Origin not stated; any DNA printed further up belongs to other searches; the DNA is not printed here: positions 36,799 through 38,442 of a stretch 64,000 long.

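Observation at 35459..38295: Candidate two-gene defence cassette: HEPN + tandem OB-fold protein with a PD-(D/E)xK-like partner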

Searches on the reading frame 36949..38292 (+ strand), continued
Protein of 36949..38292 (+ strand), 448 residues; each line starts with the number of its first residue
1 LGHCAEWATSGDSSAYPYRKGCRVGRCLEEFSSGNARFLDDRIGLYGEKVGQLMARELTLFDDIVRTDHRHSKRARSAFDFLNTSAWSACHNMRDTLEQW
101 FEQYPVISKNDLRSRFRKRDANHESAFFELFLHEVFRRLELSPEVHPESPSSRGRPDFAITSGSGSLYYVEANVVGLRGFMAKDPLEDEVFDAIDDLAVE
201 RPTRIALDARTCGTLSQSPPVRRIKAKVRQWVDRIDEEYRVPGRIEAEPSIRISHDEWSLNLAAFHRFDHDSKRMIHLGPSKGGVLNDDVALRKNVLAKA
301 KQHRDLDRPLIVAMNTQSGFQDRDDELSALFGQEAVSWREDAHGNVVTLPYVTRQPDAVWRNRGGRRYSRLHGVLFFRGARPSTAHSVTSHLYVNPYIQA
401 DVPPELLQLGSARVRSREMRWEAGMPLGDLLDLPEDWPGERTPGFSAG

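Call 93: get_annotated_region(hit=H2, flank=6000)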
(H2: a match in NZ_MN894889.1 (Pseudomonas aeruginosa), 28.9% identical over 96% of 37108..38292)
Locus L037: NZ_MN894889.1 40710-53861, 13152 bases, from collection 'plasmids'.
description: Pseudomonas aeruginosa strain SE5369 plasmid pSE5369-NR, complete sequence
organism: Pseudomonas aeruginosa (NCBI taxid 287)
taxonomy: Bacteria; Pseudomonadota; Gammaproteobacteria; Pseudomonadales; Pseudomonadaceae; Pseudomonas; Pseudomonas aeruginosa
host: -; source: -; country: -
typing (MOB-suite, as given by PLSDB): non-mobilizable; replicon rep_cluster_1115
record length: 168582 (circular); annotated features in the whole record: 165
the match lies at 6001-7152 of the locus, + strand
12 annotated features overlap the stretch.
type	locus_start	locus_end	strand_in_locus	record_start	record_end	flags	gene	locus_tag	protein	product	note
CDS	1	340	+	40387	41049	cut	-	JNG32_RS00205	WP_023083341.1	HEPN domain-containing protein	-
CDS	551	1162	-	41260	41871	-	-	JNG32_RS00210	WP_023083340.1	hypothetical protein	-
CDS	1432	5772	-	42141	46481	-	-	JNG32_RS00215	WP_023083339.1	hypothetical protein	-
CDS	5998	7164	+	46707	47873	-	-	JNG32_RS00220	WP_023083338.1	hypothetical protein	-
CDS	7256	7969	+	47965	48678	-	-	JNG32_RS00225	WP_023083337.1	hypothetical protein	-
CDS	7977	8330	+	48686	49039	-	-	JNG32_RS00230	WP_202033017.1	hypothetical protein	-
CDS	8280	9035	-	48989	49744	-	istB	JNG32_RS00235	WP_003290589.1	IS21-like element ISPpu7 family helper ATPase IstB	-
CDS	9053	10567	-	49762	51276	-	istA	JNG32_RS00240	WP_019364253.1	IS21-like element IS1491 family transposase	GO:0006313 - DNA transposition [Evidence IEA]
CDS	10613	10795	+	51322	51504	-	-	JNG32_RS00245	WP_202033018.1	hypothetical protein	-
CDS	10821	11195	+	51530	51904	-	-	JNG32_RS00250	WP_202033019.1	hypothetical protein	-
CDS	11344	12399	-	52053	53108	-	-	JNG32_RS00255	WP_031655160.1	hypothetical protein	-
CDS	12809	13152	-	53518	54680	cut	-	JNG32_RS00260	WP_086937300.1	IS3-like element IS222 family transposase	GO:0006313 - DNA transposition [Evidence IEA]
